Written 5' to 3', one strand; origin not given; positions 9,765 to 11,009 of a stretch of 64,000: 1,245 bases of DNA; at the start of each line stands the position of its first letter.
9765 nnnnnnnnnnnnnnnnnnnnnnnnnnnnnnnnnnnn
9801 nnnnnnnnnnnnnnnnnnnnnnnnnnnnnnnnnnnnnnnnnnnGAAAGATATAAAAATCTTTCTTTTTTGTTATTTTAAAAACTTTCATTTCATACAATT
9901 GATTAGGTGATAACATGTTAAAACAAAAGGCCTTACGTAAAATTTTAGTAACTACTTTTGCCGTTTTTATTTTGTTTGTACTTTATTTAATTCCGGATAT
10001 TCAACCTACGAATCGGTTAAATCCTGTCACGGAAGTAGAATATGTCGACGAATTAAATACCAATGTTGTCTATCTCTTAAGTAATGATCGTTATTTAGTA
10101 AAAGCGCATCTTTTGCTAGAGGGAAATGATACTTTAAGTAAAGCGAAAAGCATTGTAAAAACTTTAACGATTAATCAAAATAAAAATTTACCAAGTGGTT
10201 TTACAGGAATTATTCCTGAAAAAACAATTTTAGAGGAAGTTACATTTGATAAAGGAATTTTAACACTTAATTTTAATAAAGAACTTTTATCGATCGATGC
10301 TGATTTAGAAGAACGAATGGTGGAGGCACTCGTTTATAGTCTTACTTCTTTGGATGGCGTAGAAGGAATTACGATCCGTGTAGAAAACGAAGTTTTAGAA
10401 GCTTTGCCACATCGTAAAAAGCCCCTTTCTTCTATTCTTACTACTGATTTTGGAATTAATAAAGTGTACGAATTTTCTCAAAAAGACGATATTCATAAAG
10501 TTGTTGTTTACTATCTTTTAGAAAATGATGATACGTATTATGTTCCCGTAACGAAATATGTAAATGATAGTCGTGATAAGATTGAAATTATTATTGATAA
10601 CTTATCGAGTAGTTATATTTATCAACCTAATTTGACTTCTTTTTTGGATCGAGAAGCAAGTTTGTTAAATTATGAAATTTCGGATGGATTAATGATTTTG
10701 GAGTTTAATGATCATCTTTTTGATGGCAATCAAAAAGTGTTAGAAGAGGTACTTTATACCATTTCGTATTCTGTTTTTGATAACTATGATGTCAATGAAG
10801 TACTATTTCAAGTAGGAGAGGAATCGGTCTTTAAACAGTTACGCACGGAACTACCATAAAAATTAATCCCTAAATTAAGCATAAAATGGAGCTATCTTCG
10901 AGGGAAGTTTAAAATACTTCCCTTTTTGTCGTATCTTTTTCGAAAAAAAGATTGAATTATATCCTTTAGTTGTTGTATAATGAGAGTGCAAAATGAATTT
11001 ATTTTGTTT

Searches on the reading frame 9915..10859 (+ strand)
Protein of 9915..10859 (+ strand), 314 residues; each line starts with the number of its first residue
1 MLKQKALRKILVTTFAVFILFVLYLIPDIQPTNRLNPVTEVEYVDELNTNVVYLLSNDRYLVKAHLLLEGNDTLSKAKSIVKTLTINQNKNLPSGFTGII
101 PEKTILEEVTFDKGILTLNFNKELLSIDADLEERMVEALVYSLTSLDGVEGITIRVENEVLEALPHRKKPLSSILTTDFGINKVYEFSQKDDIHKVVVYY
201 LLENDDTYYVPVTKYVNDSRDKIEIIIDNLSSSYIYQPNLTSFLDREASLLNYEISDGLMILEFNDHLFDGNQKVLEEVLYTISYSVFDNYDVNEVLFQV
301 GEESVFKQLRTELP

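Call 3: search_protein_families(library=pfam, proteins=[window:9915-10859:+], max_evalue=0.1)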
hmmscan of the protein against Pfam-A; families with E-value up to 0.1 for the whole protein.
window:9915-10859:+ (314 aa): 1 family
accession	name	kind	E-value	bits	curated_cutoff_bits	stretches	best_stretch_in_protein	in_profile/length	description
PF10646.14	Germane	-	1.7e-21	77.4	23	2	52-161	2-116/117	Sporulation and spore germination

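Call 4: search_protein_families(library=ncbifam, proteins=[window:9915-10859:+], max_evalue=0.1)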
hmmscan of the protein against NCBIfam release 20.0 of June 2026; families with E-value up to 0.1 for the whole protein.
window:9915-10859:+ (314 aa): 0 families
